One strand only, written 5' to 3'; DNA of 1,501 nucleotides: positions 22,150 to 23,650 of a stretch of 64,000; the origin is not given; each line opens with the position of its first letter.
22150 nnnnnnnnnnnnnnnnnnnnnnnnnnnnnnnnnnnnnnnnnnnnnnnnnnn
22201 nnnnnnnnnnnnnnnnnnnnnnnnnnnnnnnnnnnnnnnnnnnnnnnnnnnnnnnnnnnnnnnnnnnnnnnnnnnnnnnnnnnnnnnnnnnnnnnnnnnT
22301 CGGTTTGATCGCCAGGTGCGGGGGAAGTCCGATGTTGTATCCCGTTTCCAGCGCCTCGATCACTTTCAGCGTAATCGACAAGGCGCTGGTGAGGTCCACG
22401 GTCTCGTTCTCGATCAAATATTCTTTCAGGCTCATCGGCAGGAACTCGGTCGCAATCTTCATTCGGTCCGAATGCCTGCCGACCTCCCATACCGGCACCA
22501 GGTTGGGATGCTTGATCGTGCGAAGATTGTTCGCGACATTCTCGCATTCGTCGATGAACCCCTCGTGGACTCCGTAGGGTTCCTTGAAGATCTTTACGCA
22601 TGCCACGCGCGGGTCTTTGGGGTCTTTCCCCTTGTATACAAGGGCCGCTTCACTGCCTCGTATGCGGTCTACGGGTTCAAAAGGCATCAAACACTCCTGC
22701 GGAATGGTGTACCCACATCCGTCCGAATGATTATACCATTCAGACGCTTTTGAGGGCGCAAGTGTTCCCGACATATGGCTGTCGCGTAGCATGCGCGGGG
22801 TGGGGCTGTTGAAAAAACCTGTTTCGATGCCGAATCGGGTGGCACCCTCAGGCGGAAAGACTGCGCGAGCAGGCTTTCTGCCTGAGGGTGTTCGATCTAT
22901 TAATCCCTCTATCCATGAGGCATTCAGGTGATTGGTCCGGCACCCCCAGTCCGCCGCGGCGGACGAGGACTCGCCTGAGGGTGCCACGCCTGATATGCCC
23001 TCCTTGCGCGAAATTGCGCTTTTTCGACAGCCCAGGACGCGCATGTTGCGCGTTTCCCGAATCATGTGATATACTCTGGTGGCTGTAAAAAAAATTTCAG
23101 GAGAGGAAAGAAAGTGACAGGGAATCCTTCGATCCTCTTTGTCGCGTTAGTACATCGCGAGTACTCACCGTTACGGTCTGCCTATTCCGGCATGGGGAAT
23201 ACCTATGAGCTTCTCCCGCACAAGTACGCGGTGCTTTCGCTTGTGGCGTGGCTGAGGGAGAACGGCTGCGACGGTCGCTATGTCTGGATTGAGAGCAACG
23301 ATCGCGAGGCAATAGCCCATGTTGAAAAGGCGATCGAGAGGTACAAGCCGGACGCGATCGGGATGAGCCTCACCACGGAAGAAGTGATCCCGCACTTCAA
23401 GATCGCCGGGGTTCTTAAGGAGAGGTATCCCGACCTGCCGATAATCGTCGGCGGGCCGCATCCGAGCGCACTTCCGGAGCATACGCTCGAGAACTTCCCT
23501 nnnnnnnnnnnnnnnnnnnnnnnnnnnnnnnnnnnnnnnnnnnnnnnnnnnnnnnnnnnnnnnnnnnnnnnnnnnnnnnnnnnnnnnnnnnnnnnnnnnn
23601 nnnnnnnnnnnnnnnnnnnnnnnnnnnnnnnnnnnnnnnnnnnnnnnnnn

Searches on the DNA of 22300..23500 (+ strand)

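Call 12: search_rna_families(source=window, start=22300, end=23500, threshold=evalue, max_evalue=10)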
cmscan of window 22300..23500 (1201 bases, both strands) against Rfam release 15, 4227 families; matches with E-value up to 10: 4.
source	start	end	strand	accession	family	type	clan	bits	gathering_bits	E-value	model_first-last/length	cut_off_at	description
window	22775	22890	+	RF01757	sbcD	Gene; sRNA;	-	18.7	40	0.48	1-155/155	no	sbcD RNA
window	22832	22901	+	RF00873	mir-550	Gene; miRNA;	-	18.3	81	1.2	1-85/85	no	mir-550 microRNA precursor family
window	22844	22889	+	RF01703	Dictyoglomi-1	Gene; sRNA;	-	14.8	150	1.3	1-236/236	no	Dictyoglomi-1 RNA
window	23173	23208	+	RF02359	MS2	Cis-reg;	-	12.3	40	7.6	1-36/36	no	Bacteriophage MS2 operator hairpin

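Call 66: search_dna_similar(query=window:22780-23055:+, collection=plasmids, mode=distant, max_evalue=0.01, max_rows=10)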
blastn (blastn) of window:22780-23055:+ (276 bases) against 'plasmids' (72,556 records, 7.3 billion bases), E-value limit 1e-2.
No match.
